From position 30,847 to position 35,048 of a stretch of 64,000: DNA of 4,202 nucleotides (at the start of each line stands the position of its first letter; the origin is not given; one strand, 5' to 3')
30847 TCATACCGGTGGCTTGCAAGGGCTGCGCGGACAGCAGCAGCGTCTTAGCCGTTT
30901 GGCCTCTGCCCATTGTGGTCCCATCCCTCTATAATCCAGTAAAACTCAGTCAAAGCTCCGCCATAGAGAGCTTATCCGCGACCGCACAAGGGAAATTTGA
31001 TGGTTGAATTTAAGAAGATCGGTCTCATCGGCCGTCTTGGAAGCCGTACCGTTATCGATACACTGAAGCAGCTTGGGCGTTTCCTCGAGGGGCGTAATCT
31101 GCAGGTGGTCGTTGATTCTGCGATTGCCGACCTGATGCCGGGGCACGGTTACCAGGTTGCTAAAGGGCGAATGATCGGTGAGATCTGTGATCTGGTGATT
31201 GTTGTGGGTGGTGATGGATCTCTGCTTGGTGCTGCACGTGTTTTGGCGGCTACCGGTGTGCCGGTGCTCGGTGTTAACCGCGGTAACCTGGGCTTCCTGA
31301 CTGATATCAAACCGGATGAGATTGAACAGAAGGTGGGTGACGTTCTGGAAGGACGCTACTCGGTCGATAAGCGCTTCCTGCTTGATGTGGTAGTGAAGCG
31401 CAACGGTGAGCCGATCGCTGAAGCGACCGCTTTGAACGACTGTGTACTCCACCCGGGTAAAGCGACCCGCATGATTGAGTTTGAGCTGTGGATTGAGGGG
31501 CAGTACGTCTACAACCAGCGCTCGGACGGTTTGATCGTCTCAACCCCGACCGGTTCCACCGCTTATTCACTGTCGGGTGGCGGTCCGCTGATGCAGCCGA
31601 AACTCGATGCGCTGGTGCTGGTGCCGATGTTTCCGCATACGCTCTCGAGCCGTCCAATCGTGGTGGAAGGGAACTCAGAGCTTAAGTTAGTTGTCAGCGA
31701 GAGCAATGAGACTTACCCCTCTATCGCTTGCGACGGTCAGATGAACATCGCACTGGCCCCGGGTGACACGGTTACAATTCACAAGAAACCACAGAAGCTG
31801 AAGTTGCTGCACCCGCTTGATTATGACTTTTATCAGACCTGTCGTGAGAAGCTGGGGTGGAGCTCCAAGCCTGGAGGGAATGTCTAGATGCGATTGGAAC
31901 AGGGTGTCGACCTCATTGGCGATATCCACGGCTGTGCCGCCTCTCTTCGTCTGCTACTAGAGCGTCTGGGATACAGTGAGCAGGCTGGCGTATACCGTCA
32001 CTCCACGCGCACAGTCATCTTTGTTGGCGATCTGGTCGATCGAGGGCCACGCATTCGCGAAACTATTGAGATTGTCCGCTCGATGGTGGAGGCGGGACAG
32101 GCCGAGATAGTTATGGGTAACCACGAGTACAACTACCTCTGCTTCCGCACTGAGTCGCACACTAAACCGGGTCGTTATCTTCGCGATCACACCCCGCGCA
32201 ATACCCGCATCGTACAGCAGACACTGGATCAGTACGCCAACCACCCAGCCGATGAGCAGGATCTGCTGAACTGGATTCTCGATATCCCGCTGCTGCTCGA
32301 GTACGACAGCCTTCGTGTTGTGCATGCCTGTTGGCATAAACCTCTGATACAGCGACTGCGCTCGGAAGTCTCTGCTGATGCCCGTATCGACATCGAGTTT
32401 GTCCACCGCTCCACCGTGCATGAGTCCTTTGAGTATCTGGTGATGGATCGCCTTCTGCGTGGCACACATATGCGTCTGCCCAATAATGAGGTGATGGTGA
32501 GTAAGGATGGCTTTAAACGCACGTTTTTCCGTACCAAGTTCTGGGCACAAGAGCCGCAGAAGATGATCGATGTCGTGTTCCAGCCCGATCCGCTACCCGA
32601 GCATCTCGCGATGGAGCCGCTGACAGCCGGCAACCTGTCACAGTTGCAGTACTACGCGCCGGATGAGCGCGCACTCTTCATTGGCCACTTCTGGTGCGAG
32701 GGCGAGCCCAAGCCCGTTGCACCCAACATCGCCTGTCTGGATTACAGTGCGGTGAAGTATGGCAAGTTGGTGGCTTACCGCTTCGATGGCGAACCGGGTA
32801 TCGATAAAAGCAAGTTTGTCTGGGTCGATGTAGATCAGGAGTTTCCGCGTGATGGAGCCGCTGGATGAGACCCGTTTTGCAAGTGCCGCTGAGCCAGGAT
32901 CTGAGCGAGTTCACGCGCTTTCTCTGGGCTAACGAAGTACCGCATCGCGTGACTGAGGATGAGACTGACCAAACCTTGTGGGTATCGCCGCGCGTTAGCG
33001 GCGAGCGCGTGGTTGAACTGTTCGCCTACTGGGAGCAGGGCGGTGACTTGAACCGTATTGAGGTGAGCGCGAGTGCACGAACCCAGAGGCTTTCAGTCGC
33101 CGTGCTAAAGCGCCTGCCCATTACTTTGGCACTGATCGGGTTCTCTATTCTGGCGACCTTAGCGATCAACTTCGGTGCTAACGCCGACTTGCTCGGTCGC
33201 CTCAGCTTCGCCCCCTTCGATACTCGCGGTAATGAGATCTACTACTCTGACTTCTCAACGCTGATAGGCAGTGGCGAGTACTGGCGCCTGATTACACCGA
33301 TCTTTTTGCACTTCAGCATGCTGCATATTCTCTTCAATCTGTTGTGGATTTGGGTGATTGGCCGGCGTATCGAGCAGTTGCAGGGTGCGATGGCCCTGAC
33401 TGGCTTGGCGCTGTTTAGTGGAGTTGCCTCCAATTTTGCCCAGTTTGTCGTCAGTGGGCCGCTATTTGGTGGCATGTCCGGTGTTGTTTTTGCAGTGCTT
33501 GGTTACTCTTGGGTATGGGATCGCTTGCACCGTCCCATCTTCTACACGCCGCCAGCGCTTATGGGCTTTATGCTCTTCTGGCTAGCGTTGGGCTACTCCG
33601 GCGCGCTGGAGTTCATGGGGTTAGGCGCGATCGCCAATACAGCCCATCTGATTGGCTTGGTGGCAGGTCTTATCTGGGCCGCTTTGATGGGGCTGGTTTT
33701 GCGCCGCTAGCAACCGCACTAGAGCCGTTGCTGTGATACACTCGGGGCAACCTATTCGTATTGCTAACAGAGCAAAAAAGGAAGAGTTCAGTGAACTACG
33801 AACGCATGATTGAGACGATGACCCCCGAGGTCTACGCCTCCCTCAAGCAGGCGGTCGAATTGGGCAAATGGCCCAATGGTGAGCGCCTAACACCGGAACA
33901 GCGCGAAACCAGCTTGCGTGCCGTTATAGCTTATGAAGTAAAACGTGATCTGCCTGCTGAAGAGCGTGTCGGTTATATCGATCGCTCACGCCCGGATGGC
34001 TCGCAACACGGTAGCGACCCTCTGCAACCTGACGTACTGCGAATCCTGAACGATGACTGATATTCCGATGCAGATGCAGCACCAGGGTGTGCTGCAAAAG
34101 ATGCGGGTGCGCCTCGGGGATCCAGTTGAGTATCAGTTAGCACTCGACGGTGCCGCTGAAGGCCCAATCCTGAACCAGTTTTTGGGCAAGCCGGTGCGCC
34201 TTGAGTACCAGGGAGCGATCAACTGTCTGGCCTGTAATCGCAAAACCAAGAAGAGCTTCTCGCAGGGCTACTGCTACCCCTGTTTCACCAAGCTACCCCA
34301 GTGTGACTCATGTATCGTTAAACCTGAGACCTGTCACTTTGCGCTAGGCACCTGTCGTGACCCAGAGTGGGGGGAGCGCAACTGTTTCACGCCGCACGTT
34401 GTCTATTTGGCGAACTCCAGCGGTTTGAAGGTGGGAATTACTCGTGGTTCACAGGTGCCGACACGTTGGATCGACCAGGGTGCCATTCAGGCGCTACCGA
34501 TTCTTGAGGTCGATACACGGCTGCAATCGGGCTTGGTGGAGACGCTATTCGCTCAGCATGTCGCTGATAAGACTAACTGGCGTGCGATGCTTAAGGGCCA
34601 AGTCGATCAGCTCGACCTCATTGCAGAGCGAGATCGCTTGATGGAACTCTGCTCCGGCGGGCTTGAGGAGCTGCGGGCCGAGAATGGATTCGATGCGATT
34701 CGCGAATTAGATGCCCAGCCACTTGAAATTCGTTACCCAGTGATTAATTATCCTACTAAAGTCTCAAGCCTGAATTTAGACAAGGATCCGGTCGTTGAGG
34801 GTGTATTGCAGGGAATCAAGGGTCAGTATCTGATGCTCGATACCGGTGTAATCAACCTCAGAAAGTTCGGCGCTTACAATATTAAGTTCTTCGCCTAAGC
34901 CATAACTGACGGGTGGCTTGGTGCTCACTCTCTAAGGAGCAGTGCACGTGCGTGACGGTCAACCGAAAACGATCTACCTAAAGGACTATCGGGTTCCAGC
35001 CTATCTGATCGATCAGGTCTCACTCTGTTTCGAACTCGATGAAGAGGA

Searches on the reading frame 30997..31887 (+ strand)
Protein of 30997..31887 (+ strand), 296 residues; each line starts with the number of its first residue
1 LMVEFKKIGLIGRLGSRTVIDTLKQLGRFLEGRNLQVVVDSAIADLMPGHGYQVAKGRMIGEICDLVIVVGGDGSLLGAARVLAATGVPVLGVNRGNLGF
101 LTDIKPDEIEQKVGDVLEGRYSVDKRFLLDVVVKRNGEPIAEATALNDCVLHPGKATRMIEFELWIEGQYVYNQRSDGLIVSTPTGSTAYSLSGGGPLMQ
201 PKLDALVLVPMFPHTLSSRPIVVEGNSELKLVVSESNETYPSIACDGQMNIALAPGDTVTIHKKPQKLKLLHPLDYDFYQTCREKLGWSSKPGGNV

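Call 41: search_protein_families(library=pfam, proteins=[window:30997-31887:+], max_evalue=0.00001)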
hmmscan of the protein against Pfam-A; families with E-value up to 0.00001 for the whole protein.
window:30997-31887:+ (296 aa): 2 families
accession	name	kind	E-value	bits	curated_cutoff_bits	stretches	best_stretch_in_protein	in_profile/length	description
PF20143.4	NAD_kinase_C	-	2e-37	128.2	23.7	1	146-271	1-124/126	ATP-NAD kinase C-terminal domain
PF01513.26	NAD_kinase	-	1.6e-20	74.2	25.5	1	8-121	1-130/130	ATP-NAD kinase N-terminal domain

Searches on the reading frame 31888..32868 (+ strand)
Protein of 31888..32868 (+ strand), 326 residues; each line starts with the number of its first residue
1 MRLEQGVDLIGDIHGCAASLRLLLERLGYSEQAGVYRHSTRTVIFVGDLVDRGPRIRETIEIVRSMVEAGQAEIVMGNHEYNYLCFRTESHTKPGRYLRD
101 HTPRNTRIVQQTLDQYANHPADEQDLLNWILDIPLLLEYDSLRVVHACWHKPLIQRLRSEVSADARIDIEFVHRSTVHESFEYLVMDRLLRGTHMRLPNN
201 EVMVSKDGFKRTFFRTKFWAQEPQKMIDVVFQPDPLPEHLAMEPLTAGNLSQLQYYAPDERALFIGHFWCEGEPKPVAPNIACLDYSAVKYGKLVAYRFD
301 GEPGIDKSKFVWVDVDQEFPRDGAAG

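Call 41: search_protein_families(library=pfam, proteins=[window:31888-32868:+], max_evalue=0.00001)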
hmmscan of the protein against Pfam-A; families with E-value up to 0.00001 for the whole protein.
window:31888-32868:+ (326 aa): 1 family
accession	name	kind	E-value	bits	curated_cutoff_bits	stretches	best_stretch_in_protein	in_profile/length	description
PF00149.33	Metallophos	-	9.8e-12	46.1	21.5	1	9-156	5-160/191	Calcineurin-like phosphoesterase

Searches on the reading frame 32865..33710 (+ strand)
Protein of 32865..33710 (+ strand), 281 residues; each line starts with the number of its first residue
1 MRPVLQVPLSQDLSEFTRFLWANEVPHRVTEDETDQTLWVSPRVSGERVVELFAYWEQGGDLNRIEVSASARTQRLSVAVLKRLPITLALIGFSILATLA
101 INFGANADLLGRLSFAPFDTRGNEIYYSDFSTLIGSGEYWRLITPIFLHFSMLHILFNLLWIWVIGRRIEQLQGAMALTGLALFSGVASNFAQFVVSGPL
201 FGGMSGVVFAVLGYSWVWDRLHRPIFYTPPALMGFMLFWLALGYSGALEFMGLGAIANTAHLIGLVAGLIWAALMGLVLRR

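Call 41: search_protein_families(library=pfam, proteins=[window:32865-33710:+], max_evalue=0.00001)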
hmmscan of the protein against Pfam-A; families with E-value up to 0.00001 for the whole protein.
window:32865-33710:+ (281 aa): 2 families
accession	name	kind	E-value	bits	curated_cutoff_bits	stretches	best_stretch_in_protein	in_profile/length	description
PF01694.28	Rhomboid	-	5.8e-28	98.3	22.6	1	137-275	2-140/143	Rhomboid domain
PF16733.10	NRho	-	3.3e-15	56.4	27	1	4-60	6-62/69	Rhomboid N-terminal domain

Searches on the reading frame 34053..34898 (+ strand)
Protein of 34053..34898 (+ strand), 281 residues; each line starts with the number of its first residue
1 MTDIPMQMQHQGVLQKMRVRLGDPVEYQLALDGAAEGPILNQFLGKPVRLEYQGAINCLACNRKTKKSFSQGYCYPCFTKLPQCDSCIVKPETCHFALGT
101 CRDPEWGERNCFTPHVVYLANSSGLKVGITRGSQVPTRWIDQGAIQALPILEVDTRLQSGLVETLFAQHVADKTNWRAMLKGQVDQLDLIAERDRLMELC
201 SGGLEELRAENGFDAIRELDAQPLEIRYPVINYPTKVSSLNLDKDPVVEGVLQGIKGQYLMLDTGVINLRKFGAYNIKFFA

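Call 41: search_protein_families(library=pfam, proteins=[window:34053-34898:+], max_evalue=0.00001)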
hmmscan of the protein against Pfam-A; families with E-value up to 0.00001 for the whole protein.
window:34053-34898:+ (281 aa): 1 family
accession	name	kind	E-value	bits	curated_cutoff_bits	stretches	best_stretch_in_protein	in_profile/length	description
PF10977.13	DUF2797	-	1e-100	336.7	25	1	45-277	1-227/227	Protein of unknown function (DUF2797)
